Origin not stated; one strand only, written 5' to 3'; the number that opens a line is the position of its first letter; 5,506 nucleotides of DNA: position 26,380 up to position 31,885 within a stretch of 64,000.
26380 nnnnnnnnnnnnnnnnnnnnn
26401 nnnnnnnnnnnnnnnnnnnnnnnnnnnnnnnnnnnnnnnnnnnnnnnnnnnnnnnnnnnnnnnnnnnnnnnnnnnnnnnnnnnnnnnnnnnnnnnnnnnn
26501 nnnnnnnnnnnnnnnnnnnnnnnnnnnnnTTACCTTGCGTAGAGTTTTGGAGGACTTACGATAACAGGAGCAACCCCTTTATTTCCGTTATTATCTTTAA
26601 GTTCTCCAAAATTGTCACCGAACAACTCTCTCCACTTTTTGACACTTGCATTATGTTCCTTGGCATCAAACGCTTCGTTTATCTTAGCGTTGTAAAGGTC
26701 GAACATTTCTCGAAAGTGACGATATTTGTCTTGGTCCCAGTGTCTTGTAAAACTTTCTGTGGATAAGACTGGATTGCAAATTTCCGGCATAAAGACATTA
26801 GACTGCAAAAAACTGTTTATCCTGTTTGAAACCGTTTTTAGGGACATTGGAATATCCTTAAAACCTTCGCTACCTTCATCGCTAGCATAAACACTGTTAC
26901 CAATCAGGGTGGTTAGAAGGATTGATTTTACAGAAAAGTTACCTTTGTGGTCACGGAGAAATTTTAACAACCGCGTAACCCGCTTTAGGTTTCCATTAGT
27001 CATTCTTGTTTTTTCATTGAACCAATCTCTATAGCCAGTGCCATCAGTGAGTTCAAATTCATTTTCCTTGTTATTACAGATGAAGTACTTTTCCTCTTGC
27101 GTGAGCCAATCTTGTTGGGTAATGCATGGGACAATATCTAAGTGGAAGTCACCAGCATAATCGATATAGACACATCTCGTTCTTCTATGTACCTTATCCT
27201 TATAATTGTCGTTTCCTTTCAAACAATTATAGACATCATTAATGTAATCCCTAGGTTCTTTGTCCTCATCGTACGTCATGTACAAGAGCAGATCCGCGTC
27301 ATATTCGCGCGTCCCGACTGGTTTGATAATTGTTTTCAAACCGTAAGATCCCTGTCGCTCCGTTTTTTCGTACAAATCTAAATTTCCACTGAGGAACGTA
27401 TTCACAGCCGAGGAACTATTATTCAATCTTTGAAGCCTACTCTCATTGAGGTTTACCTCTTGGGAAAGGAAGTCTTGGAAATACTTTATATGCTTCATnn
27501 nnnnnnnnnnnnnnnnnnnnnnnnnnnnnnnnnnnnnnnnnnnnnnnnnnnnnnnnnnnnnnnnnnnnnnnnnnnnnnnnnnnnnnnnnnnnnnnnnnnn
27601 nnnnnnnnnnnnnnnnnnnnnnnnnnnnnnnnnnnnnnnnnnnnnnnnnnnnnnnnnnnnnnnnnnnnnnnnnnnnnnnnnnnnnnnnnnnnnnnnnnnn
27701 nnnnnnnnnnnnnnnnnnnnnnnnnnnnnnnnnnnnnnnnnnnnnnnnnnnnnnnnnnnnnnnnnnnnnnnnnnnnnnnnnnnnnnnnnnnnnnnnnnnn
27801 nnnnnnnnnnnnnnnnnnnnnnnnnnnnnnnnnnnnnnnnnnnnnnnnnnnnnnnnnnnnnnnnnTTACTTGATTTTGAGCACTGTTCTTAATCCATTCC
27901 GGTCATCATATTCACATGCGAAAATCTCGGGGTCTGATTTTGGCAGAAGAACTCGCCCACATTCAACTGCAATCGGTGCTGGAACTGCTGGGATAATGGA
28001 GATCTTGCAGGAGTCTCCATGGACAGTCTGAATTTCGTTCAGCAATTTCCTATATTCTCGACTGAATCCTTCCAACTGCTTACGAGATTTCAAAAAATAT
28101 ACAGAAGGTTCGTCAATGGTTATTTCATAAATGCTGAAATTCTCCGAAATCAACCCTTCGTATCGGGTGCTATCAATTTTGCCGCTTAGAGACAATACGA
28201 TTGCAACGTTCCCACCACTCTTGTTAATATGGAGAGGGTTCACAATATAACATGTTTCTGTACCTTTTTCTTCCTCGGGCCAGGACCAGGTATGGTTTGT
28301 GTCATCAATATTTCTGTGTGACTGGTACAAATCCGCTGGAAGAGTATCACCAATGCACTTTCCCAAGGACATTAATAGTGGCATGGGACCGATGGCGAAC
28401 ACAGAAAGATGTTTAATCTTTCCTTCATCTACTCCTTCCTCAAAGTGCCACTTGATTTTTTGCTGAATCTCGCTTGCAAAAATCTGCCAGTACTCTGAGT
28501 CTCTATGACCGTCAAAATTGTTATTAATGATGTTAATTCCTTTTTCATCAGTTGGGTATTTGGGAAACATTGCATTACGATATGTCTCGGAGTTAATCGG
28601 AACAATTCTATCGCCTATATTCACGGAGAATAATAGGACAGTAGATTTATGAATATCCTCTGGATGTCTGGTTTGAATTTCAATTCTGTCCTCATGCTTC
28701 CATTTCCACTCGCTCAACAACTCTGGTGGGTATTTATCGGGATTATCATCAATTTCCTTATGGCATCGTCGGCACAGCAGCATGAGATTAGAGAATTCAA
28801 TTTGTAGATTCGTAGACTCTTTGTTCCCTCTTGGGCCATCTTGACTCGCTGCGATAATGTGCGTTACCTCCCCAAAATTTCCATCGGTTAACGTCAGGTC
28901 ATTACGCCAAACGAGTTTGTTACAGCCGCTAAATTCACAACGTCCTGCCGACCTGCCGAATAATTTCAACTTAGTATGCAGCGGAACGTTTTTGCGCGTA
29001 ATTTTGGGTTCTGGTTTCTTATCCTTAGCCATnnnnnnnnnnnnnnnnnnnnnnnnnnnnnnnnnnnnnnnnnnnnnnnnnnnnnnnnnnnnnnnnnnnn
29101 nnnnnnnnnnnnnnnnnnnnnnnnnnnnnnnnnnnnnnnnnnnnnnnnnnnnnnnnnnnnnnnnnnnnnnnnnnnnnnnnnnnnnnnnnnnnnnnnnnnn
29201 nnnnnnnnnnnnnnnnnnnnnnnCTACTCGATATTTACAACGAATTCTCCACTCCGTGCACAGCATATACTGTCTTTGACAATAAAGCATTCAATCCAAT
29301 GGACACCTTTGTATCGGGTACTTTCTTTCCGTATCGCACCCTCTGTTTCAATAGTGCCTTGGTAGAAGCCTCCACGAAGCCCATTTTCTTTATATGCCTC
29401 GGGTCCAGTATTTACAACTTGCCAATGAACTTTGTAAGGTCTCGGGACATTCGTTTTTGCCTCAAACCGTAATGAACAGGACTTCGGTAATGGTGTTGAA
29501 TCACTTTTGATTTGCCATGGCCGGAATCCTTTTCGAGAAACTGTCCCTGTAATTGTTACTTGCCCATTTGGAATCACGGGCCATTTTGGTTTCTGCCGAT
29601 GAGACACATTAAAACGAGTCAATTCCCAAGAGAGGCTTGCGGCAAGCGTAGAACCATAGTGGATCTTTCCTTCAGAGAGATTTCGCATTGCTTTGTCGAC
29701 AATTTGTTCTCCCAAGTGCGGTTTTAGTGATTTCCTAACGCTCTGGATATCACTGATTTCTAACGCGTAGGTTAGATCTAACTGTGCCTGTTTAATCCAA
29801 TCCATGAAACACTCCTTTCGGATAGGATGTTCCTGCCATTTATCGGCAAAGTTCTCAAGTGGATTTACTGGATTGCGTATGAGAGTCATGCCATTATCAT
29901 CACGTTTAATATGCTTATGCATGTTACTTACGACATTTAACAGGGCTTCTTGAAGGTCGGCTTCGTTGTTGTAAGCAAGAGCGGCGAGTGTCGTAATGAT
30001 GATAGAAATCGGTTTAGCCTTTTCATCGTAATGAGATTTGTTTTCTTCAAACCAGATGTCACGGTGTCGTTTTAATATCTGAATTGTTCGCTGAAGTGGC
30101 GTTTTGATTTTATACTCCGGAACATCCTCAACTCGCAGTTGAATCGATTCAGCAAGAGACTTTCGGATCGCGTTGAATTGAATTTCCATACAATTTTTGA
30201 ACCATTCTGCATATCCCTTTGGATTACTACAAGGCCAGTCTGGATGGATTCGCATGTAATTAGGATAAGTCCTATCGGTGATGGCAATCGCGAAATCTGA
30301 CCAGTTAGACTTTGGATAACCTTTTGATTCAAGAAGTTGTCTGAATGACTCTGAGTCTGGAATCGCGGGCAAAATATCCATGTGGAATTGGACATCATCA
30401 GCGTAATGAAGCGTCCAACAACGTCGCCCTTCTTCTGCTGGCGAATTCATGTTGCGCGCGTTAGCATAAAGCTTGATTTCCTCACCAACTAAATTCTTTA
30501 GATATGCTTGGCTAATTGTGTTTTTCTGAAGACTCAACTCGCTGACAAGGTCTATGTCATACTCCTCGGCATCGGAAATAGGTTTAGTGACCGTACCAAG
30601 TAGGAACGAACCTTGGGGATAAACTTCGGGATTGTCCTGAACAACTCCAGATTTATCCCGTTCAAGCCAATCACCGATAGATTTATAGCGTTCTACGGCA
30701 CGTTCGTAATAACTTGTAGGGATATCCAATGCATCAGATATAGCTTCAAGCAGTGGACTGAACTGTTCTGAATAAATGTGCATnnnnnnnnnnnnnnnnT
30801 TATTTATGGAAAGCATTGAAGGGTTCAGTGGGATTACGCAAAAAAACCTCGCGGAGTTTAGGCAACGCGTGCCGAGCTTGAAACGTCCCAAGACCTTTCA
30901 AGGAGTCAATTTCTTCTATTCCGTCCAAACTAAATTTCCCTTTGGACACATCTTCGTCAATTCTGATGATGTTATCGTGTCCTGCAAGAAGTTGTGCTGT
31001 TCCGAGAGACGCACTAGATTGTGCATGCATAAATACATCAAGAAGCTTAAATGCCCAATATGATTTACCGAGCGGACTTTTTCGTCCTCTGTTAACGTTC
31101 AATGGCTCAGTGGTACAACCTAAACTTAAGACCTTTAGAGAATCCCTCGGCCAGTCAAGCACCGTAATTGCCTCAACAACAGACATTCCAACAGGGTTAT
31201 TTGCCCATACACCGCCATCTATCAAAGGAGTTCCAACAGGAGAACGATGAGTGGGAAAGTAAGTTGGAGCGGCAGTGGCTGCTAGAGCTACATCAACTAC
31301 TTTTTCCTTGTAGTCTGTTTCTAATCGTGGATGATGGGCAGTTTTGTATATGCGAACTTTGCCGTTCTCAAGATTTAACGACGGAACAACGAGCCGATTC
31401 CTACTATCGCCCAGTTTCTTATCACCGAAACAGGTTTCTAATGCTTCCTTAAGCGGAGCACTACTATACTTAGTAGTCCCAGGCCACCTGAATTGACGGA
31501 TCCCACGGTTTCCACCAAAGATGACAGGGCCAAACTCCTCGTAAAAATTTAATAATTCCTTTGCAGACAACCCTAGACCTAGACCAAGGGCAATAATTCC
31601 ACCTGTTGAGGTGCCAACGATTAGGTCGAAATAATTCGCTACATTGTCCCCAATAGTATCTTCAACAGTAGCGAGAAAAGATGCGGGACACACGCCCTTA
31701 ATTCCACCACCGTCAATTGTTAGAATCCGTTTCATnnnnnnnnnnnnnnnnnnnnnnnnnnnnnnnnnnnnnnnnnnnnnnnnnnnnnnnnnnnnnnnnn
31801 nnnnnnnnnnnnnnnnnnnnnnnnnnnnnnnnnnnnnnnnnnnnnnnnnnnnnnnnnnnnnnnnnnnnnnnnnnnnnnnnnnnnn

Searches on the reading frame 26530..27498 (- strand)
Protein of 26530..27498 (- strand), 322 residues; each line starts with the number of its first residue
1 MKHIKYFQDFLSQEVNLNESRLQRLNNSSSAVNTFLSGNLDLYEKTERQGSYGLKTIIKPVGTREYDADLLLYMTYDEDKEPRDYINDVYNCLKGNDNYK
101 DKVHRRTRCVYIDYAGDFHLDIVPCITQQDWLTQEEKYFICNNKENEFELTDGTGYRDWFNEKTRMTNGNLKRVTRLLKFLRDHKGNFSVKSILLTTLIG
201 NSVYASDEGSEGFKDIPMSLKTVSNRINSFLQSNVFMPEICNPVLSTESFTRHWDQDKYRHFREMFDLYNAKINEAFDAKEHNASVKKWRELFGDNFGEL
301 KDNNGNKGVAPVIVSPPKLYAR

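Call 3: search_protein_families(library=pfam, proteins=[window:26530-27498:-], max_evalue=0.1)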
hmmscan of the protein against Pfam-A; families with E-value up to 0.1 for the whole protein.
window:26530-27498:- (322 aa): 2 families
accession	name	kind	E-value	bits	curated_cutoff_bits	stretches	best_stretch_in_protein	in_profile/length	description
PF18144.7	SMODS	-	1.1e-30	107.4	26.5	1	1-163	1-163/164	Second Messenger Oligonucleotide or Dinucleotide Synthetase domain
PF21654.3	DncV-like_NTFase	-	1.2e-10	42.6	24.9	1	47-122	4-87/90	Cyclic GMP-AMP synthase DncV-like, nucleotidyltransferase domain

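Call 4: search_protein_families(library=padloc, proteins=[window:26530-27498:-], max_evalue=0.1)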
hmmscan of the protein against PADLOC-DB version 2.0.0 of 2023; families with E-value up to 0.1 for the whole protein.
window:26530-27498:- (322 aa): 42 families (the best 25 are shown)
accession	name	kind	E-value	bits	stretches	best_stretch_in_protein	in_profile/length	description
PDLC00793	Cyclase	-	7.4e-118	392.6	1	1-303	1-303/462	oligonucleotide-cyclase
PDLC00787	Cyclase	-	2.1e-108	360.6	1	1-305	1-309/333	oligonucleotide-cyclase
PDLC00798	Cyclase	-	4.6e-62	208.4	1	1-297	1-295/344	oligonucleotide-cyclase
PDLC00815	Cyclase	-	8.5e-41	138.4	2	11-172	19-183/393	oligonucleotide-cyclase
PDLC00780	Cyclase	-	2.4e-38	130.3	2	9-165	14-184/388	oligonucleotide-cyclase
PDLC00774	Cyclase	-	2.3e-36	123.6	1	5-306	6-294/316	oligonucleotide-cyclase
PDLC00816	Cyclase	-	2e-34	117.4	2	11-166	21-180/542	oligonucleotide-cyclase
PDLC00822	Cyclase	-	3.8e-30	103.5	2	134-308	180-353/375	oligonucleotide-cyclase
PDLC00773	Cyclase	-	6.5e-26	89.7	1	15-303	14-300/334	oligonucleotide-cyclase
PDLC00795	Cyclase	-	4.7e-22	76.5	1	5-308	6-328/340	oligonucleotide-cyclase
PDLC00823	Cyclase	-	1.5e-20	72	1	7-297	9-281/285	oligonucleotide-cyclase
PDLC00770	Cyclase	-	3.5e-20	70.3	2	11-166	15-199/509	oligonucleotide-cyclase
PDLC00800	Cyclase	-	1.2e-19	69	2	44-167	61-191/420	oligonucleotide-cyclase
PDLC00824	Cyclase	-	1.6e-19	68.1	1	23-297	30-312/466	oligonucleotide-cyclase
PDLC00778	Cyclase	-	1.3e-17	61.7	1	20-301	32-307/455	oligonucleotide-cyclase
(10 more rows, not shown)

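Call 6: search_protein_families(library=ncbifam, proteins=[window:26530-27498:-], max_evalue=0.1)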
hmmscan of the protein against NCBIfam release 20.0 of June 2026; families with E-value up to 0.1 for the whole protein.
window:26530-27498:- (322 aa): 3 families
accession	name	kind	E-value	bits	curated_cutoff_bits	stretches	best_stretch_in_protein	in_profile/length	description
NF041078.1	cGAS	equivalog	3.6e-24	85.5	150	2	143-297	193-338/339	CBASS cGAMP synthase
NF041116.1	CBASS_cyclase_a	equivalog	7.6e-17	61.4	200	1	8-297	5-317/317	CBASS oligonucleotide cyclase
NF041117.1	CBASS_cyclase_b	equivalog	2.4e-15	56.9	200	1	7-294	1-275/275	CBASS oligonucleotide cyclase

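Call 39: search_solved_structures(query=window:26530-27498:-, max_evalue=0.001)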
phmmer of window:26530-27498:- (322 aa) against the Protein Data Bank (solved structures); distinct sequences matched with E-value up to 0.001: 5.
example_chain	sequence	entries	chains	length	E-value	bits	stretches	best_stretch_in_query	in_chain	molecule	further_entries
8hsb_A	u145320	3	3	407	2.7e-12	50.2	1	9-163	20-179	CdnG | SmCdnG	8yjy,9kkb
9sa4_A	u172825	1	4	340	2.1e-11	47.3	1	49-318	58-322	CD-NTase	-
9sa5_A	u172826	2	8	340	8.4e-11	45.3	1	49-318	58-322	CD-NTase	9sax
9woo_A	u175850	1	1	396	7.2e-09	38.9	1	48-131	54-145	Cyclic GMP-AMP synthase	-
7ljo_A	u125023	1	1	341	6e-08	35.9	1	15-304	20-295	CD-NTase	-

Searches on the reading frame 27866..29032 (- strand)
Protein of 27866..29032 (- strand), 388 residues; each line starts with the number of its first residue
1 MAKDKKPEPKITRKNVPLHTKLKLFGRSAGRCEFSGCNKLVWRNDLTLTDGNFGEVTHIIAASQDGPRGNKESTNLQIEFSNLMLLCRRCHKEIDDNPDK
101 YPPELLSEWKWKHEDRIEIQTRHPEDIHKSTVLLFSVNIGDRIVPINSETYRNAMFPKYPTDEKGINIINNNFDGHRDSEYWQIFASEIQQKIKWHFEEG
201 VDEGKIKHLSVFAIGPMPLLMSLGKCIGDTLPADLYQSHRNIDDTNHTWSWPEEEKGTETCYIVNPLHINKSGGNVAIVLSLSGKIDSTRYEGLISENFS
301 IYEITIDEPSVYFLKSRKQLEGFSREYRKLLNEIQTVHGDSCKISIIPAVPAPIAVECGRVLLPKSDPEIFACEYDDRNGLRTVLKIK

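Call 3: search_protein_families(library=pfam, proteins=[window:27866-29032:-], max_evalue=0.1)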
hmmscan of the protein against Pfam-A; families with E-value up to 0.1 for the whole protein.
window:27866-29032:- (388 aa): 3 families
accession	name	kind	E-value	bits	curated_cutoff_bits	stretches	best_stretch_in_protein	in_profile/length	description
PF18145.6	SAVED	-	2.1e-38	132.4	26.2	1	190-379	2-181/190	SMODS-associated and fused to various effectors sensor domain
PF01844.29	HNH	-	0.00042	20.8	21.4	1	55-93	15-43/47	HNH endonuclease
PF13391.12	HNH_2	-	0.019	15.2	21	1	53-96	11-60/66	HNH endonuclease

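Call 4: search_protein_families(library=padloc, proteins=[window:27866-29032:-], max_evalue=0.1)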
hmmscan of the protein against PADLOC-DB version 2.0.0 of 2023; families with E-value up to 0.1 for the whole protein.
window:27866-29032:- (388 aa): 25 families
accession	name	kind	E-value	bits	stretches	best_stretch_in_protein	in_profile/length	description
PDLC00739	Effector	-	7.2e-118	392.2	1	12-388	4-376/378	Endonuclease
PDLC00746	Effector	-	1.5e-110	367.9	1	12-387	13-387/389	Endonuclease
PDLC01997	SAVED1--SAVED_HNH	-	7.3e-109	362.6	1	12-387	2-367/368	-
PDLC00749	Effector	-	2.1e-71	239.1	1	5-387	5-393/395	Endonuclease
PDLC00740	Effector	-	8.2e-60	200.6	1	2-382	2-378/391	Endonuclease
PDLC01998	SAVED1--SAVED_HNH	-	1.4e-46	157.4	1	15-374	113-475/506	-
PDLC00747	Effector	-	2.6e-43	146.6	1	12-382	8-366/373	Endonuclease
PDLC00751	Effector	-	4.2e-43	146.2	1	12-370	127-493/530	Endonuclease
PDLC00743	Effector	-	8.7e-43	144.9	1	21-374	8-372/384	Endonuclease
PDLC01999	SAVED1--SAVED_HNH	-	5.4e-41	138.8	1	1-385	1-378/387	-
PDLC00742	Effector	-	5.8e-41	138.8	1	14-362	119-483/527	Endonuclease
PDLC00738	Effector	-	2e-26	90.8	1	17-387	148-517/529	Endonuclease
PDLC02000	Effector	-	2.9e-25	87.1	1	19-385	149-510/524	SAVED1--SAVED_HNH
PDLC04772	PDC-M68A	-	3.5e-23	80.9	1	15-120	4-111/253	-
PDLC00760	Effector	-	3.2e-17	60.9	1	174-367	64-247/277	Unknown effector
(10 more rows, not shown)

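Call 6: search_protein_families(library=ncbifam, proteins=[window:27866-29032:-], max_evalue=0.1)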
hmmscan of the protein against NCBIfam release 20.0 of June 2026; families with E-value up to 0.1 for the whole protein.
window:27866-29032:- (388 aa): 1 family
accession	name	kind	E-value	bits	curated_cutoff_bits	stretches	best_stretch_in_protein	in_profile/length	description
NF033611.0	SAVED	domain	3.4e-35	121.8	33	1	132-379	5-250/261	SAVED domain-containing protein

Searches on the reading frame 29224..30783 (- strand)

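Call 3: search_protein_families(library=pfam, proteins=[window:29224-30783:-], max_evalue=0.1)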
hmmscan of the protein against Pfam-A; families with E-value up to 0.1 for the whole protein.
window:29224-30783:- (519 aa): 3 families
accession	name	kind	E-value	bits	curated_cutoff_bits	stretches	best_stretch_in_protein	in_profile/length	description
PF18134.7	AGS_C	-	3.3e-32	111.6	26.7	1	392-519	2-129/129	Adenylyl/Guanylyl and SMODS C-terminal sensor domain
PF21654.3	DncV-like_NTFase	-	1.8e-08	35.7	24.9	1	52-137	1-87/90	Cyclic GMP-AMP synthase DncV-like, nucleotidyltransferase domain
PF18144.7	SMODS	-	2.2e-06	28.4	26.5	1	17-145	13-135/164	Second Messenger Oligonucleotide or Dinucleotide Synthetase domain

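Call 4: search_protein_families(library=padloc, proteins=[window:29224-30783:-], max_evalue=0.1)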
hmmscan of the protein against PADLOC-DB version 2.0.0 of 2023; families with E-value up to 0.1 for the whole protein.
window:29224-30783:- (519 aa): 24 families
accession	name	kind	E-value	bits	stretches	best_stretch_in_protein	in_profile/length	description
PDLC00770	Cyclase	-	2.3e-197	654.9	1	6-519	6-509/509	oligonucleotide-cyclase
PDLC00780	Cyclase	-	5.9e-130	431.9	1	6-372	7-352/388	oligonucleotide-cyclase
PDLC00816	Cyclase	-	4.6e-65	218.5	1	5-334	9-326/542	oligonucleotide-cyclase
PDLC00815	Cyclase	-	3.5e-63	212.1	1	6-369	10-345/393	oligonucleotide-cyclase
PDLC00793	Cyclase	-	1.2e-48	164.5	2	272-518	211-461/462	oligonucleotide-cyclase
PDLC00800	Cyclase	-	6.4e-41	139.1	2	9-143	18-148/420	oligonucleotide-cyclase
PDLC00811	Cyclase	-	3.9e-39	132.9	1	6-360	49-396/427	oligonucleotide-cyclase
PDLC00797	Cyclase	-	4.3e-36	122.8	1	15-357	20-359/417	oligonucleotide-cyclase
PDLC00817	Cyclase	-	2.6e-31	107.2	1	5-347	19-357/419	oligonucleotide-cyclase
PDLC00778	Cyclase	-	5.9e-27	92.6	2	396-519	329-454/455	oligonucleotide-cyclase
PDLC00799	Cyclase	-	1.2e-25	88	2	415-518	343-442/449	oligonucleotide-cyclase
PDLC00824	Cyclase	-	2.7e-23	80.5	3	54-137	57-143/466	oligonucleotide-cyclase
PDLC00796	Cyclase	-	3.7e-23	80.6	1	325-511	248-423/432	oligonucleotide-cyclase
PDLC00787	Cyclase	-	4.6e-19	66.9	2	16-144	12-135/333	oligonucleotide-cyclase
PDLC00798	Cyclase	-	3.2e-17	61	2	47-144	41-131/344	oligonucleotide-cyclase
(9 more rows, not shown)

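Call 6: search_protein_families(library=ncbifam, proteins=[window:29224-30783:-], max_evalue=0.1)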
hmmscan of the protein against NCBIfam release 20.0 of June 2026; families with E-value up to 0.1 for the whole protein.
window:29224-30783:- (519 aa): 2 families
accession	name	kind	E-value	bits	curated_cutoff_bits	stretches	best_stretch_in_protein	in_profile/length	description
NF041078.1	cGAS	equivalog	7e-21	74.7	150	1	42-361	50-338/339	CBASS cGAMP synthase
NF041117.1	CBASS_cyclase_b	equivalog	0.036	13.6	200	1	31-147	20-123/275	CBASS oligonucleotide cyclase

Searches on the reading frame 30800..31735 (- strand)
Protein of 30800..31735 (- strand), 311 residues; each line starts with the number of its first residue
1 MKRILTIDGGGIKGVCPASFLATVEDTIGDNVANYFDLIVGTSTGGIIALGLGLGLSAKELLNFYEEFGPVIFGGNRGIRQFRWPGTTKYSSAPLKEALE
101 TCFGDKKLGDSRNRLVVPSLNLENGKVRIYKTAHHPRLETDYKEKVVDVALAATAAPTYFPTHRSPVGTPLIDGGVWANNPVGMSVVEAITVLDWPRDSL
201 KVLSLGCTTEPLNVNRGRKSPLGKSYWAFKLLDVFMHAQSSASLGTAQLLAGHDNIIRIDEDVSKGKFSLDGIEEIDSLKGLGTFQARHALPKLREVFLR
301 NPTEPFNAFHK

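Call 3: search_protein_families(library=pfam, proteins=[window:30800-31735:-], max_evalue=0.1)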
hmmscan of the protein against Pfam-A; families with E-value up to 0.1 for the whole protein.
window:30800-31735:- (311 aa): 1 family
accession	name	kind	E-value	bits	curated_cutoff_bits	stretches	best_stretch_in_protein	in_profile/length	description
PF01734.28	Patatin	-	1.8e-26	94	27.7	1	5-183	1-188/191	Patatin-like phospholipase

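Call 4: search_protein_families(library=padloc, proteins=[window:30800-31735:-], max_evalue=0.1)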
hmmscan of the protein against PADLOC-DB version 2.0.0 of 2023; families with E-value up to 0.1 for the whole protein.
window:30800-31735:- (311 aa): 4 families
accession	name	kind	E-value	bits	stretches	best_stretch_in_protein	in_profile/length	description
PDLC00757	Effector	-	4e-100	333.4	1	3-308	11-322/331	Phospholipase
PDLC00758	Effector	-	9e-99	328.9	1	3-302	7-323/331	Phospholipase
PDLC00756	Effector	-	7.2e-47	158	1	50-296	1-256/280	Phospholipase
PDLC00755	Effector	-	4e-28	96.4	1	3-275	12-283/311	Phospholipase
